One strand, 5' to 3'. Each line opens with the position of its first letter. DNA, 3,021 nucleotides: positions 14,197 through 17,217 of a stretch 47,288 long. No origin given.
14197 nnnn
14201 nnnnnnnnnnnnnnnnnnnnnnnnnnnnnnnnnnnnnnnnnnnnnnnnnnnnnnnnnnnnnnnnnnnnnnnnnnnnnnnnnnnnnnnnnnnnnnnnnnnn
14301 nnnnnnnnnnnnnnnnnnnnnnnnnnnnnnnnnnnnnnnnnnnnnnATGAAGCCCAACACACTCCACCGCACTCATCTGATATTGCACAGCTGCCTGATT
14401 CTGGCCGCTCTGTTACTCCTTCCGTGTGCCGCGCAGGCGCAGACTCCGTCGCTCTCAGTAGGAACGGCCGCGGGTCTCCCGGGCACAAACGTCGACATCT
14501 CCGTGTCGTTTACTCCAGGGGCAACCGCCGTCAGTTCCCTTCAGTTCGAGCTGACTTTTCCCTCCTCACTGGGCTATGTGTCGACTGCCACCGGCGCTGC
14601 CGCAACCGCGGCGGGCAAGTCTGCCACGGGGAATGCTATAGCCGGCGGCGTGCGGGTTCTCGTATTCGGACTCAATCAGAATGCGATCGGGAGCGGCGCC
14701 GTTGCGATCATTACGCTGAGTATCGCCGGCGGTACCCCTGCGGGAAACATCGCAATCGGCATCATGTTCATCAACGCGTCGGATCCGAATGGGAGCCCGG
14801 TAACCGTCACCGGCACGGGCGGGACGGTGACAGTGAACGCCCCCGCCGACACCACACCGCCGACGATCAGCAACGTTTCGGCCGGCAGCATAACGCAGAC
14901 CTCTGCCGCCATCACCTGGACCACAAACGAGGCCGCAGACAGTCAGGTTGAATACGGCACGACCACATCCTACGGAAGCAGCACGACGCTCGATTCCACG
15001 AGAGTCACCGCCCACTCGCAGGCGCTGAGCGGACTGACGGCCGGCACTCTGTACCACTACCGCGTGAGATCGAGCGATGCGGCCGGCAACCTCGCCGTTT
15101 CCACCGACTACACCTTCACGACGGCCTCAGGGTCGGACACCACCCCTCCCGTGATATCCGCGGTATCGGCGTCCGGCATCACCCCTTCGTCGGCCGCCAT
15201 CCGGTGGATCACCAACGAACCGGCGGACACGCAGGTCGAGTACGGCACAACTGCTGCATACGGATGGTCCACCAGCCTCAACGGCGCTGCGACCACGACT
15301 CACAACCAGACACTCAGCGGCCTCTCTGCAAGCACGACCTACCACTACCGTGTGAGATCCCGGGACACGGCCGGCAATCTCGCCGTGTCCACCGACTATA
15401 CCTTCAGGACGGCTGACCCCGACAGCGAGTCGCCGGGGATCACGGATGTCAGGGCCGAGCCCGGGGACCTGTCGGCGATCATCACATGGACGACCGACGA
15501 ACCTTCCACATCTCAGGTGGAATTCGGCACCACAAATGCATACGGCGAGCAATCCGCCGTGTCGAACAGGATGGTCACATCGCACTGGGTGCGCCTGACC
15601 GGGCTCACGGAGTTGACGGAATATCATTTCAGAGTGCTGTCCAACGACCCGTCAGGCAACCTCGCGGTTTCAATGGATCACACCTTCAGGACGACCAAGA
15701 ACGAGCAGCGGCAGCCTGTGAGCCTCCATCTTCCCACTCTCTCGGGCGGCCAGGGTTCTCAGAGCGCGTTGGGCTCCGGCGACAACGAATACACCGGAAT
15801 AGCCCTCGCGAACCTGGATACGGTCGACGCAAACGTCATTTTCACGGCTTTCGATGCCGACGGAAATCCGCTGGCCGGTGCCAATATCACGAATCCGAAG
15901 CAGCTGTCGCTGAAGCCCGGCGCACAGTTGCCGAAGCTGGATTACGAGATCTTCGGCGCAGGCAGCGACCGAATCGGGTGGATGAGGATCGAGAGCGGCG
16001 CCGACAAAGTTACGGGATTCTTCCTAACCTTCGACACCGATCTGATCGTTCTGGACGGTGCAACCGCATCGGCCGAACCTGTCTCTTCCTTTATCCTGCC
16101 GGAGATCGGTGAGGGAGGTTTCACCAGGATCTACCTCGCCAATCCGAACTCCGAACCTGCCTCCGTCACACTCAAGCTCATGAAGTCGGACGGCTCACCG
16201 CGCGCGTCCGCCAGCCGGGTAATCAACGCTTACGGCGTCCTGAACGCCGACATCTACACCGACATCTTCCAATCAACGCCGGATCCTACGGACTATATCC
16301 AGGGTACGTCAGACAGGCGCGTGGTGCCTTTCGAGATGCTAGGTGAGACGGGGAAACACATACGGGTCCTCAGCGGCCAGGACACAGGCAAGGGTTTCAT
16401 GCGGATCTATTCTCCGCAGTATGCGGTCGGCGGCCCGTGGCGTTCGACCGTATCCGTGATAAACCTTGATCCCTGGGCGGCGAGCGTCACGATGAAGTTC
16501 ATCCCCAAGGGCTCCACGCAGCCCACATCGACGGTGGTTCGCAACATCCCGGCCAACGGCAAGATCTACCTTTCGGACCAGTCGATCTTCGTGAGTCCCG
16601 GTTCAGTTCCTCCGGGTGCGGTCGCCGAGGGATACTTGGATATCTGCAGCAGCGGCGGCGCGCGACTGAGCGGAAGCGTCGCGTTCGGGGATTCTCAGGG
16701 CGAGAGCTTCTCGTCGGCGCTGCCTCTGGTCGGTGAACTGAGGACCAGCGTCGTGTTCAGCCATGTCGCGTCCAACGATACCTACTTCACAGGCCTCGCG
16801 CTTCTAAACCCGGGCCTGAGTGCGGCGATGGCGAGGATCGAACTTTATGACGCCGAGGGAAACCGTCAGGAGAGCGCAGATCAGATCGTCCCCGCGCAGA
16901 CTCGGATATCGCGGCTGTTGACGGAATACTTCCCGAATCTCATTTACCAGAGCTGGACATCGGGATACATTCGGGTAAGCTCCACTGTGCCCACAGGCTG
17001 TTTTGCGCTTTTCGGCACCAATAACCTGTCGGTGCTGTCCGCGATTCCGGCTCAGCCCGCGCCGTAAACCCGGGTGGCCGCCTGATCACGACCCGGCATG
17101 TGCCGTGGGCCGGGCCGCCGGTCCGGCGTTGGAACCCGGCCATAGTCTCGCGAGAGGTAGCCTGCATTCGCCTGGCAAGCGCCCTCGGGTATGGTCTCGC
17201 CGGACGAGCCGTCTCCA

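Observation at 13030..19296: Ten copies of an unnamed ~110-aa repeat shared by three neighbouring genes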

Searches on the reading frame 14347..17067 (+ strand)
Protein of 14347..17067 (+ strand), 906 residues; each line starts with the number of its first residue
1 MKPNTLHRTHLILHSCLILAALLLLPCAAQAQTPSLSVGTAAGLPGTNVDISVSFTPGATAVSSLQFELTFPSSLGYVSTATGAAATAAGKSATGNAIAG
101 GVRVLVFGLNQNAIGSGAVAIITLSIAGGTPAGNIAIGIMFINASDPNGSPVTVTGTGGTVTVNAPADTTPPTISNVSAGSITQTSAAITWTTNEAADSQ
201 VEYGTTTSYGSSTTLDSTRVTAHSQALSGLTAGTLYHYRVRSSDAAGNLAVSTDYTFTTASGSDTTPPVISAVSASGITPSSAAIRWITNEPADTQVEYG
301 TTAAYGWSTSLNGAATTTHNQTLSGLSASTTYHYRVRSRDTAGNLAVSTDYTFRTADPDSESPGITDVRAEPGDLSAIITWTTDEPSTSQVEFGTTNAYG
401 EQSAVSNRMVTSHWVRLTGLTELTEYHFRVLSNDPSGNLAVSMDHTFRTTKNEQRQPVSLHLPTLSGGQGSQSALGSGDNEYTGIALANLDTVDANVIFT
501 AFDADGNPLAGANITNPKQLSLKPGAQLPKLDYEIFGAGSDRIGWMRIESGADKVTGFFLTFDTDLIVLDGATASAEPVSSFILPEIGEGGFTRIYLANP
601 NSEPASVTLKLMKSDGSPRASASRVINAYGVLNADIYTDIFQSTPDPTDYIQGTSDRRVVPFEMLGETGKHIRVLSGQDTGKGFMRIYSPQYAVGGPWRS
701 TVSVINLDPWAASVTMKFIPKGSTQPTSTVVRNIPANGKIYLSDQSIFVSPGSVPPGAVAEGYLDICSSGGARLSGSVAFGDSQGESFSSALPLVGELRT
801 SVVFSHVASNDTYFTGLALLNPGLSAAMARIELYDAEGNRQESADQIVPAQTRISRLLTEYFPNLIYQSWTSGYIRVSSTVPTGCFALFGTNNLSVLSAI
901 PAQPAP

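Call 3: search_protein_families(library=pfam, proteins=[window:14347-17067:+], max_evalue=1)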
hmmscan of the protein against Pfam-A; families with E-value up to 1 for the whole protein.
window:14347-17067:+ (906 aa): 6 families
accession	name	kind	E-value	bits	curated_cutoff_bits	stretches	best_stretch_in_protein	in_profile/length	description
PF16656.11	Pur_ac_phosph_N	-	1.3e-27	96.6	30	3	176-259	5-93/93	Purple acid Phosphatase, N-terminal domain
PF00041.27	fn3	-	6e-12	46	25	3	172-253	3-79/84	Fibronectin type III domain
PF16655.11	PhoD_N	-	9.9e-09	36.1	30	2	202-245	33-81/90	PhoD-like phosphatase, N-terminal domain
PF16893.11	fn3_2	-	6.7e-06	26.6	27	1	172-249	3-80/89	Fibronectin type III domain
PF25059.1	FN3_DSCAM-DSCAML_C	-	3e-05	24.7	39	2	296-359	24-83/89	DSCAM/DSCAML C-terminal Fn3-like domain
PF25788.1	Ig_Rha78A_N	-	0.037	14.7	27.4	0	181-260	32-102/105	Rha78A-like, N-terminal immunoglobulin domain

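Call 4: search_protein_families(library=ncbifam, proteins=[window:14347-17067:+], max_evalue=1)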
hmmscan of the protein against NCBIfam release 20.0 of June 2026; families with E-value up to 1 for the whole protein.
window:14347-17067:+ (906 aa): 2 families
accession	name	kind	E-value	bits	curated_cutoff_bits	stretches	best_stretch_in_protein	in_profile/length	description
NF041611.1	exoglucan_CbhB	equivalog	5.6e-12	44.5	1950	2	259-454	697-890/997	exoglucanase CbhB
NF045522.1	MXAN_2561_fam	equivalog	7e-05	22.4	150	2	168-250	165-248/304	MXAN_2561 family MXYO-CTERM-anchored protein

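Call 21: search_solved_structures(query=window:14347-17067:+, max_evalue=0.01)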
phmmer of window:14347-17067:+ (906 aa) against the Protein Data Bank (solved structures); distinct sequences matched with E-value up to 0.01: 4.
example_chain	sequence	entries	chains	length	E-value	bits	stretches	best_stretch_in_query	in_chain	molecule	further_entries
7y8s_A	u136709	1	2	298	0.00013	23.5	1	214-348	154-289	Dscam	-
7y6e_A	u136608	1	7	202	0.0012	20.2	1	214-348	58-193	Dscam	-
2x10_A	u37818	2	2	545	0.0062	17.9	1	222-364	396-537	EPHRIN TYPE-A RECEPTOR 2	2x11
6q9m_A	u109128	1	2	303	0.0083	17.5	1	237-365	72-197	RIM-binding protein, isoform F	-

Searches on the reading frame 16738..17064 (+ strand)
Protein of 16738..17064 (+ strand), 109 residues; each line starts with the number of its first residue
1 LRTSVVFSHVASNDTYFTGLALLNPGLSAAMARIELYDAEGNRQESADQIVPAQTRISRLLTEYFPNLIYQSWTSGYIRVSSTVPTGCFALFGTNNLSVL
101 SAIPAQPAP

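Call 20: search_solved_structures(query=A2, max_evalue=10, show_alignments=2)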
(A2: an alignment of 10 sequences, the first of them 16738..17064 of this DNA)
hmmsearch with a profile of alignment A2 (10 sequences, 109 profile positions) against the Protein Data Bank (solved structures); distinct sequences matched with E-value up to 10: 11.
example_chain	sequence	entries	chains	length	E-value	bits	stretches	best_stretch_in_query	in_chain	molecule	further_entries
2ii7_A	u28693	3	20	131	0.24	14.6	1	19-95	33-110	Anabaena sensory rhodopsin transducer protein | Sensory rhodopsin transducer protein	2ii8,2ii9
2iia_A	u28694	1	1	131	0.25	14.5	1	19-95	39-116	Sensory rhodopsin transducer protein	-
1p69_A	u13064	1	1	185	0.31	14.2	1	73-105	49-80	Fiber protein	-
1kac_A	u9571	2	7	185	0.34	14.1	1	74-105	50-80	PROTEIN (FIBER KNOB PROTEIN)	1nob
1p6a_A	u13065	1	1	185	0.34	14.1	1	74-105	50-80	Fiber protein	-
5d6h_A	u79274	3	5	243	0.67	13.2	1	7-43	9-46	CsuC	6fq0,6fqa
6fjy_A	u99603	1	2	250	0.74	13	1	7-43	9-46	CsuC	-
1oe2_A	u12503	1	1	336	0.92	12.7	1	11-58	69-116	DISSIMILATORY COPPER-CONTAINING NITRITE REDUCTASE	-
4pwz_A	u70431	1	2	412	1.5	12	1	24-107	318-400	Protein TolB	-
4r40_A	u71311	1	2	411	1.5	12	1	24-107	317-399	Protein TolB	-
4frf_A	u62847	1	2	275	1.6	12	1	28-99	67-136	Inositol polyphosphate multikinase alpha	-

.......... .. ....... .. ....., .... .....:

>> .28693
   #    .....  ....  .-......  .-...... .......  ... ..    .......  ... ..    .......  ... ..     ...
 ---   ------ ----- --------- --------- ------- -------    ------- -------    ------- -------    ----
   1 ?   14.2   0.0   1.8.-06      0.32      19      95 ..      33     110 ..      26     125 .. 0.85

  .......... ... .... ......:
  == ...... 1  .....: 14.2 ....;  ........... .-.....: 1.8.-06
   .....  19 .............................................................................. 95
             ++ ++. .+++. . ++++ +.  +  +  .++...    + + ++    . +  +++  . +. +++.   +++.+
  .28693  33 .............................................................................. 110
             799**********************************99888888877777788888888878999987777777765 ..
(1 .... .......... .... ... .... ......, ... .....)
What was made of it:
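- On ASRAH superfamily: It aligns with the Asn of ASRT in the HMM alignment (call 20).
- A PDB profile search puts ASRT (2ii7) on top with Asn aligned to Asn, but at E=0.24 only (call 20).
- Tried and rejected: ASRT was top at E=0.24 (call 20).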

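Call 22: search_protein_representatives(alignment_id=A2)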
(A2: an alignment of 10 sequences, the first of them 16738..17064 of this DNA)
Query: 10 sequences, 109 profile positions. Proteins with E-value up to 0.001 (for the whole library): 16247; up to 1e-10: 6812; up to 1e-30: 1251. The best 150 are listed.
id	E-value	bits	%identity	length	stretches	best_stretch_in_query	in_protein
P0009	3.7e-127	432.4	-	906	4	2-108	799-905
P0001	4.3e-122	416.1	-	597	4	1-109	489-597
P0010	5.7e-85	296.6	-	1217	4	1-107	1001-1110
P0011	1.6e-81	285.6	-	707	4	6-108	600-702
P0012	3.2e-81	284.6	-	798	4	2-106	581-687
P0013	1.1e-80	282.8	-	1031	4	5-106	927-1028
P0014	1.2e-79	279.5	-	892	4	4-106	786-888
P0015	2.2e-79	278.6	-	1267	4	3-98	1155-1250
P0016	3.5e-79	278.0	-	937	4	4-107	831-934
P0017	3.5e-79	278.0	-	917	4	3-106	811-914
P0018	2.3e-78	275.3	-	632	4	6-107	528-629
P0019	3.2e-78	274.9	-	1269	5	4-108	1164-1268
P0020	3.5e-78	274.8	-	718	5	5-108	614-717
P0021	6.0e-78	274.0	-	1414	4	4-106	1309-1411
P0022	1.4e-77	272.9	-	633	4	4-106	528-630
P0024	3.2e-76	268.5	-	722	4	4-108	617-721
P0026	7.3e-75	264.1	-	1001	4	4-106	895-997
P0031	1.6e-74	263.0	-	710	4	3-108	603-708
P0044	7.5e-72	254.4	-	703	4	3-107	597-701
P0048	1.3e-70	250.4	-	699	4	4-106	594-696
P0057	8.8e-70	247.7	-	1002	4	4-107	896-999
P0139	2.5e-60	217.3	-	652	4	2-107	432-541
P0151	2.2e-58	211.1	-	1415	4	2-107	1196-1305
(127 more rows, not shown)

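Call 43: search_protein_families(library=pfam, proteins=[P0139, P0151], max_evalue=1)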
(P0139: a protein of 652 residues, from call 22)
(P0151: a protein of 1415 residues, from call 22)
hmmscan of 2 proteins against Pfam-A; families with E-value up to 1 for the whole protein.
P0139 (652 aa): 5 families
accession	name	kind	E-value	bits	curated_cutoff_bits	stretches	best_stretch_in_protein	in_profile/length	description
PF17164.10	DUF5122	-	4.8e-08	33.6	27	2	83-106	1-25/36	Domain of unknown function (DUF5122) beta-propeller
PF18986.5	DUF5719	-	1.2e-06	28.3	26.2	2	431-525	49-136/319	Family of unknown function (DUF5719)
PF13753.12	SWM_repeat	-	0.002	18.8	27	1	290-345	9-62/86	Putative flagellar system-associated repeat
PF10648.15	Gmad2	-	0.056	14.2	25.7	0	573-627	28-82/86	Immunoglobulin-like domain of bacterial spore germination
PF16561.11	AMPK1_CBM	-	0.27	11.9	26.8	0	588-609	36-57/85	Glycogen recognition site of AMP-activated protein kinase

P0151 (1415 aa): 5 families
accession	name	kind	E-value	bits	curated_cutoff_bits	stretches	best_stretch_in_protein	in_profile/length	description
PF00932.25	LTD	-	7.1e-16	59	34.3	1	419-524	4-108/109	Lamin Tail Domain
PF13229.12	Beta_helix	-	2.4e-06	27.7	25.9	1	755-862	43-146/158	Right handed beta helix region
PF18986.5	DUF5719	-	0.019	14.5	26.2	1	1321-1354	62-95/319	Family of unknown function (DUF5719)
PF04151.21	PPC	-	0.12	13.7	25.9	1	591-658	1-67/70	Bacterial pre-peptidase C-terminal domain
PF24146.1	K1-lyase_C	-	0.6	11.1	27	1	824-852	1-29/70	K1 capsule-specific polysaccharide lyase, C-terminal domain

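Call 67: search_protein_families(library=pfam, alignment_id=A7, max_evalue=0.00001)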
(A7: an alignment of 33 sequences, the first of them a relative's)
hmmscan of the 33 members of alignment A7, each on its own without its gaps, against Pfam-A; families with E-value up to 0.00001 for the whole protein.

A. member 1, P0027 (2395 aa): 4 families
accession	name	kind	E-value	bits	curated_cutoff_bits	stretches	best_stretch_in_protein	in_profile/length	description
PF13004.13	BACON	-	1.4e-31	108.7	25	3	703-755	2-60/61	Putative binding domain, N-terminal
PF19190.6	BACON_2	-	1.9e-25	89.1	25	2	1780-1860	2-88/94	Viral BACON domain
PF04151.21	PPC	-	2.4e-20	73.6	25.9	1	1044-1105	2-66/70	Bacterial pre-peptidase C-terminal domain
PF24595.1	DUF7619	-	8.1e-10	39.3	27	0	1510-1555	13-56/133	Domain of unknown function (DUF7619)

B. families by the number of members that match (of 33 scanned): 42 families (the first 25 are shown)
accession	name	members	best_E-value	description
PF13004.13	BACON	7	1.1e-32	Putative binding domain, N-terminal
PF18986.5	DUF5719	7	1.8e-12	Family of unknown function (DUF5719)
PF00041.27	fn3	6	1.6e-51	Fibronectin type III domain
PF18998.6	Flg_new_2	6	5.4e-30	Divergent InlB B-repeat domain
PF19190.6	BACON_2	6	1.9e-25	Viral BACON domain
PF16656.11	Pur_ac_phosph_N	5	3.2e-87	Purple acid Phosphatase, N-terminal domain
PF16655.11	PhoD_N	5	2.9e-30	PhoD-like phosphatase, N-terminal domain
PF25059.1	FN3_DSCAM-DSCAML_C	5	3.4e-22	DSCAM/DSCAML C-terminal Fn3-like domain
PF25778.1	DUF7948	4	1.8e-66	Domain of unknown function (DUF7948)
PF06739.17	SBBP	4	1.8e-53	Beta-propeller repeat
PF01833.30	TIG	4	1.8e-45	IPT/TIG domain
PF04151.21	PPC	4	2.4e-20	Bacterial pre-peptidase C-terminal domain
PF25788.1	Ig_Rha78A_N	4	1.9e-10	Rha78A-like, N-terminal immunoglobulin domain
PF24595.1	DUF7619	3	1.5e-12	Domain of unknown function (DUF7619)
PF00560.39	LRR_1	2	4.1e-29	Leucine Rich Repeat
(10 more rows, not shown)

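Call 70: search_protein_families(library=pfam, proteins=[P0011, P0012, P0020, P0024, P0026, P0031, P0044, P0048, P0057], max_evalue=0.01)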
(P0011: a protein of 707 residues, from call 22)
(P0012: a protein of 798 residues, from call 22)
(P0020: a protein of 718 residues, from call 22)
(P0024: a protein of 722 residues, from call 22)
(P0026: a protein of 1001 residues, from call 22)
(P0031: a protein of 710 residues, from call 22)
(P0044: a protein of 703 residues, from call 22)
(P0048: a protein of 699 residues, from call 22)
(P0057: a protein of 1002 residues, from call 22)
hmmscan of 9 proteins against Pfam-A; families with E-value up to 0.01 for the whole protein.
P0011 (707 aa): 4 families
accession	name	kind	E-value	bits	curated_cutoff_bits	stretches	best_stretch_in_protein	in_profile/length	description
PF00963.24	Cohesin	-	2.5e-09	37.9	24.1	1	29-142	2-122/139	Cohesin domain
PF16656.11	Pur_ac_phosph_N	-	1.2e-08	35.8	30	1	171-253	5-93/93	Purple acid Phosphatase, N-terminal domain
PF18986.5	DUF5719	-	2.1e-07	30.8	26.2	1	613-660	67-116/319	Family of unknown function (DUF5719)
PF00041.27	fn3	-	0.00048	20.7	25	1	167-250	3-82/84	Fibronectin type III domain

P0012 (798 aa): 4 families
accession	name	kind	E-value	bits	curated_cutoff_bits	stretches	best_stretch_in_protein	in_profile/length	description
PF16656.11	Pur_ac_phosph_N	-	1.9e-16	60.8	30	2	169-254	3-93/93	Purple acid Phosphatase, N-terminal domain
PF00041.27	fn3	-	9.3e-13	48.6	25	2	168-248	2-79/84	Fibronectin type III domain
PF25059.1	FN3_DSCAM-DSCAML_C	-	0.00023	21.9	39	0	305-351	37-82/89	DSCAM/DSCAML C-terminal Fn3-like domain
PF16655.11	PhoD_N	-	0.0025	18.8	30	0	203-241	45-82/90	PhoD-like phosphatase, N-terminal domain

P0020 (718 aa): 3 families
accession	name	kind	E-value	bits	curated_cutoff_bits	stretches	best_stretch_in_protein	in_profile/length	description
PF16656.11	Pur_ac_phosph_N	-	2.3e-08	34.9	30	1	178-259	7-93/93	Purple acid Phosphatase, N-terminal domain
PF18986.5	DUF5719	-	1.9e-06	27.7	26.2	1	616-674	55-115/319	Family of unknown function (DUF5719)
PF00041.27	fn3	-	0.00016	22.2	25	1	173-250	2-76/84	Fibronectin type III domain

P0024 (722 aa): 4 families
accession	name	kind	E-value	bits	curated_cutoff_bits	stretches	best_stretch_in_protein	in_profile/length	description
PF00963.24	Cohesin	-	5.3e-06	27.1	24.1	1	36-164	3-139/139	Cohesin domain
PF18986.5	DUF5719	-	3e-05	23.7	26.2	0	633-673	68-110/319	Family of unknown function (DUF5719)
PF00041.27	fn3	-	0.00024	21.7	25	1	173-253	2-79/84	Fibronectin type III domain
PF16656.11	Pur_ac_phosph_N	-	0.00027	21.9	30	1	184-259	12-93/93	Purple acid Phosphatase, N-terminal domain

P0026 (1001 aa): 7 families
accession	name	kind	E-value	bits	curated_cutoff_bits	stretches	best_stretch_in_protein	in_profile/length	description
PF16656.11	Pur_ac_phosph_N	-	6.2e-33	113.7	30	4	269-350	6-93/93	Purple acid Phosphatase, N-terminal domain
PF00041.27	fn3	-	6.1e-20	71.7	25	4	268-346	7-81/84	Fibronectin type III domain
PF25059.1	FN3_DSCAM-DSCAML_C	-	2.1e-13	50.8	39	0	303-354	36-85/89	DSCAM/DSCAML C-terminal Fn3-like domain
PF16655.11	PhoD_N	-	6.3e-13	49.5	30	0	204-240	45-80/90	PhoD-like phosphatase, N-terminal domain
PF00963.24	Cohesin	-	1.3e-09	38.8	24.1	1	31-143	2-122/139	Cohesin domain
PF25788.1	Ig_Rha78A_N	-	1.2e-07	32.3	27.4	0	280-351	22-102/105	Rha78A-like, N-terminal immunoglobulin domain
PF19077.6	Big_13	-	0.00017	22.4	27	0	419-444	73-98/102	Bacterial Ig-like domain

P0031 (710 aa): 3 families
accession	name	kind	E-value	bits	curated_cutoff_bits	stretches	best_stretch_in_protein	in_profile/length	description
PF16656.11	Pur_ac_phosph_N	-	5.3e-09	37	30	1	176-258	5-93/93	Purple acid Phosphatase, N-terminal domain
PF00963.24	Cohesin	-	7.6e-09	36.3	24.1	1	35-163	2-139/139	Cohesin domain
PF00041.27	fn3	-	1.2e-07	32.3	25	1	175-256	4-82/84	Fibronectin type III domain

P0044 (703 aa): 1 family
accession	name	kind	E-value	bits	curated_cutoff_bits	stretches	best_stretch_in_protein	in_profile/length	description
PF16656.11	Pur_ac_phosph_N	-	0.0039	18.2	30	0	177-250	14-93/93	Purple acid Phosphatase, N-terminal domain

P0048 (699 aa): 4 families
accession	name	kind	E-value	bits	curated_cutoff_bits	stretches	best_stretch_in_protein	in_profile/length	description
PF18986.5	DUF5719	-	1.5e-06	28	26.2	1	281-533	71-311/319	Family of unknown function (DUF5719)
PF00963.24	Cohesin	-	9e-05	23.1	24.1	1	28-154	3-139/139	Cohesin domain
PF16656.11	Pur_ac_phosph_N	-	0.00015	22.7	30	1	168-235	6-82/93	Purple acid Phosphatase, N-terminal domain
PF00041.27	fn3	-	0.004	17.8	25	1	168-235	6-70/84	Fibronectin type III domain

P0057 (1002 aa): 8 families
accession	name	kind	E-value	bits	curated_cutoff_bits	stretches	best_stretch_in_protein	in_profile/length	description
PF16656.11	Pur_ac_phosph_N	-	1.3e-37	128.7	30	4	278-341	10-82/93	Purple acid Phosphatase, N-terminal domain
PF00041.27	fn3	-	4.3e-22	78.6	25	4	366-447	4-80/84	Fibronectin type III domain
PF00963.24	Cohesin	-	2.7e-14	54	24.1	1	36-165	2-139/139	Cohesin domain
PF16655.11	PhoD_N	-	6.1e-14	52.8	30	0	212-247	47-81/90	PhoD-like phosphatase, N-terminal domain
PF25059.1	FN3_DSCAM-DSCAML_C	-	4.8e-11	43.3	39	0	225-269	45-89/89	DSCAM/DSCAML C-terminal Fn3-like domain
PF25788.1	Ig_Rha78A_N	-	1.8e-07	31.8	27.4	0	183-261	14-101/105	Rha78A-like, N-terminal immunoglobulin domain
PF16893.11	fn3_2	-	0.00017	22.1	27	0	369-442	7-80/89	Fibronectin type III domain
PF24489.1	Ig_J_second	-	0.0017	18.8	27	0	421-441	63-83/105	Tip attachment protein J second Ig-like domain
